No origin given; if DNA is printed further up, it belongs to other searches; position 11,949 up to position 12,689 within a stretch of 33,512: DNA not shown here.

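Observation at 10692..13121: Three-gene translationally coupled cassette: MT-A70 methyltransferase, permuted SPPY methyltransferase, HNH nuclease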

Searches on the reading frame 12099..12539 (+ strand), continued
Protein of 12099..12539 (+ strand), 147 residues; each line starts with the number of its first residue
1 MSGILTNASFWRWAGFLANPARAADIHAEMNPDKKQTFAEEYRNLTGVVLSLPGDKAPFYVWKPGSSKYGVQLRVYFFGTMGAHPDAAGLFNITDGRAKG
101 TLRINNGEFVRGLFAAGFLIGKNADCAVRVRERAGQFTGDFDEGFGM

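Call 92: find_encoding_contigs(protein=P0383, flank=5000, max_places=3)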
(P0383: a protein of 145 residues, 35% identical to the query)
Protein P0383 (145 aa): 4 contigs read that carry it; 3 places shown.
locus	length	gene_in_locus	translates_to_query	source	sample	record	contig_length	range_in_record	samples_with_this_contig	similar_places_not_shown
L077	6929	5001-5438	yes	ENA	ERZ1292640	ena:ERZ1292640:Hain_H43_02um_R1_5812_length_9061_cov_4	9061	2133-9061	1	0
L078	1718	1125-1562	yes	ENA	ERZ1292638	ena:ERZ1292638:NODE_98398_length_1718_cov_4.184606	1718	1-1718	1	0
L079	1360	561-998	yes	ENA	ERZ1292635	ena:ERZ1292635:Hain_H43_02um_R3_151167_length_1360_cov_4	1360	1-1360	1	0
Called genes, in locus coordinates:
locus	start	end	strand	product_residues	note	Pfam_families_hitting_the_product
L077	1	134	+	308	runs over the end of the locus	PF03372:Exo_endo_phos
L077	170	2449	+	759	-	PF13166:AAA_13, PF02463:SMC_N (weak)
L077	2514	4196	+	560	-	-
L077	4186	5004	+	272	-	PF01555:N6_N4_Mtase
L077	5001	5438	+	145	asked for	-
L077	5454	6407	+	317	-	-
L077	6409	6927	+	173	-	?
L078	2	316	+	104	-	?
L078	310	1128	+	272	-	PF01555:N6_N4_Mtase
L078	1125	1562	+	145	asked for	-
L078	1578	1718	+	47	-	?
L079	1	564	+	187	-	?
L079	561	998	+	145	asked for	-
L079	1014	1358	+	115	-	?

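Call 98: search_solved_structures(query=L074:2964-3842:+, max_evalue=10)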
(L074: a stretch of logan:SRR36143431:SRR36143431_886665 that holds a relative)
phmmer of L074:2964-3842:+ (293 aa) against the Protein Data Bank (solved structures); distinct sequences matched with E-value up to 10: 2.
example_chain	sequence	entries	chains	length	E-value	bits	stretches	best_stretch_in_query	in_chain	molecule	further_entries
2kjh_A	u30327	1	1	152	1.9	10.9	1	142-185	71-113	Ubiquitin/ISG15-conjugating enzyme E2 L6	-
1wzv_A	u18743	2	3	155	2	10.9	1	142-185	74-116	Ubiquitin-conjugating enzyme E2 L6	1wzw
